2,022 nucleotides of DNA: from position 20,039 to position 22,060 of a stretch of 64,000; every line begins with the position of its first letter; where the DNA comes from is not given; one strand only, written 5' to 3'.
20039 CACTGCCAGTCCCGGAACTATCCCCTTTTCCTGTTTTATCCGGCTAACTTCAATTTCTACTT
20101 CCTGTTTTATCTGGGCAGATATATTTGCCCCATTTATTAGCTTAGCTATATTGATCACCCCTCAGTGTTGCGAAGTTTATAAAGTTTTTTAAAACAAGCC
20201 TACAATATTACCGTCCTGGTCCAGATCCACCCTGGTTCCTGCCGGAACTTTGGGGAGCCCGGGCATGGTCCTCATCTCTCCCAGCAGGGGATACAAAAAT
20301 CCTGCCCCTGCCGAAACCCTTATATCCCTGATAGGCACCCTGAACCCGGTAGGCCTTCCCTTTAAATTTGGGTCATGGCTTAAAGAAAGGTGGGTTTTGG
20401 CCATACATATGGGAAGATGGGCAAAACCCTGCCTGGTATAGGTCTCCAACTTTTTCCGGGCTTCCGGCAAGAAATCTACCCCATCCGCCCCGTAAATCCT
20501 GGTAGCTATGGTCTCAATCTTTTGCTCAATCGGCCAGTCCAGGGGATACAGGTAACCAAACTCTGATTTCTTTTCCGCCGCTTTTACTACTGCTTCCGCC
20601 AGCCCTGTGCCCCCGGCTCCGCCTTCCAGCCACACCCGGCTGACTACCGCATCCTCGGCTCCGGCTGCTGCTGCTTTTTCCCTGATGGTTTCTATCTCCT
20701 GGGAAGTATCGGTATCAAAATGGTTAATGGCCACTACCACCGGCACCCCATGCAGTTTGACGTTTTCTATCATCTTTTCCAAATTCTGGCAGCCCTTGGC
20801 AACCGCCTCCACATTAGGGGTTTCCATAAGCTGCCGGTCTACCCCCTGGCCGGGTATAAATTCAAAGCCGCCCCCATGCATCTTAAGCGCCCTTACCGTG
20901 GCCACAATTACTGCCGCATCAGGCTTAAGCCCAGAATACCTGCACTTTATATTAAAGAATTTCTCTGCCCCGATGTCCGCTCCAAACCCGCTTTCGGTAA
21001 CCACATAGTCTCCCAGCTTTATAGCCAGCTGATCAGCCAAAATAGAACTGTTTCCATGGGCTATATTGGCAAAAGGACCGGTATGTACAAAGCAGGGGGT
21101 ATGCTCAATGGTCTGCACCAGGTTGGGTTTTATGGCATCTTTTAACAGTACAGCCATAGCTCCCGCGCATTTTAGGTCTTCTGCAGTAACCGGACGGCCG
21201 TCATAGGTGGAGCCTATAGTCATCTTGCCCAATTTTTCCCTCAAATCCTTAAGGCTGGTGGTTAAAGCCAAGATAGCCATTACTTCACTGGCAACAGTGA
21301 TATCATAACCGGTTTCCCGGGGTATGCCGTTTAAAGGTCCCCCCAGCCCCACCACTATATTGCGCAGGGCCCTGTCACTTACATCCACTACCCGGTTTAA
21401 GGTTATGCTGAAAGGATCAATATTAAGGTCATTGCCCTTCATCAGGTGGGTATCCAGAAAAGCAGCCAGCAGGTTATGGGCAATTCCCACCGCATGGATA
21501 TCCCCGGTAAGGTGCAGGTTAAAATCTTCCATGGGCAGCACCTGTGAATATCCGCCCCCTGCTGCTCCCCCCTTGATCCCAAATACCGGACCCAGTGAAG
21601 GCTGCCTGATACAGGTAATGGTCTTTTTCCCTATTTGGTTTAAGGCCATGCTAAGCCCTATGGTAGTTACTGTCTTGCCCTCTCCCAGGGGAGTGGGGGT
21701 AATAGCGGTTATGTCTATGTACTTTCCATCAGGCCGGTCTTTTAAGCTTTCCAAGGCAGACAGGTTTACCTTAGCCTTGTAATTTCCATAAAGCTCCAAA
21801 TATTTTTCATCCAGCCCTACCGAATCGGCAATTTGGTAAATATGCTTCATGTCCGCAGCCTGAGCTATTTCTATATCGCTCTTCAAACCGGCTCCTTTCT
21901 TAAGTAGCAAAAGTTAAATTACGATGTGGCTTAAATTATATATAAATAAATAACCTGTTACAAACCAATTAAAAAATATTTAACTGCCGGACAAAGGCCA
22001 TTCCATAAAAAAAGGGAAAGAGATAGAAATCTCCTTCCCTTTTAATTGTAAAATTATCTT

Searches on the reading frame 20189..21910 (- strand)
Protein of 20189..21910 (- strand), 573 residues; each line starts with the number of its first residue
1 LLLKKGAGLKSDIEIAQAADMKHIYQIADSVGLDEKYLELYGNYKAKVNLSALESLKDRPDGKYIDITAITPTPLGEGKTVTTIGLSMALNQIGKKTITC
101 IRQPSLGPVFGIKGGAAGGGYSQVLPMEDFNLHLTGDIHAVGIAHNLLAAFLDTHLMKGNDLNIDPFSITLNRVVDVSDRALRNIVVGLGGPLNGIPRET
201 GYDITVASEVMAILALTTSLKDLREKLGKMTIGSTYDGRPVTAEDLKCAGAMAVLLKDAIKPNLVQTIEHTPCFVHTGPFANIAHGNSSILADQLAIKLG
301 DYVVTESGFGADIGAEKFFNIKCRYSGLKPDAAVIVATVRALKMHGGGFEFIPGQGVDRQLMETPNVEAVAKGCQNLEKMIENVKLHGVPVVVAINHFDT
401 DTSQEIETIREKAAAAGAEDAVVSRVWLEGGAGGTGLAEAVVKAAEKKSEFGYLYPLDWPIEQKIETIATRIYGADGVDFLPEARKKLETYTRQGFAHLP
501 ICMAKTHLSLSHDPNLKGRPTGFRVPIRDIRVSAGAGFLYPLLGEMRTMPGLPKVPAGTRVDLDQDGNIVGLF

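Call 4: search_protein_families(library=pfam, proteins=[window:20189-21910:-], max_evalue=0.01)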
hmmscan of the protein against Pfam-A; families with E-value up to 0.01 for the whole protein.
window:20189-21910:- (573 aa): 2 families
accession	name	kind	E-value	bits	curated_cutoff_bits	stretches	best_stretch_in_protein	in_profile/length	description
PF01268.25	FTHFS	-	2.6e-265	881.4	27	1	10-573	1-556/556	Formate--tetrahydrofolate ligase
PF01656.29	CbiA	-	0.0095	16.3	25.4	0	76-411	9-98/125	CobQ/CobB/MinD/ParA nucleotide binding domain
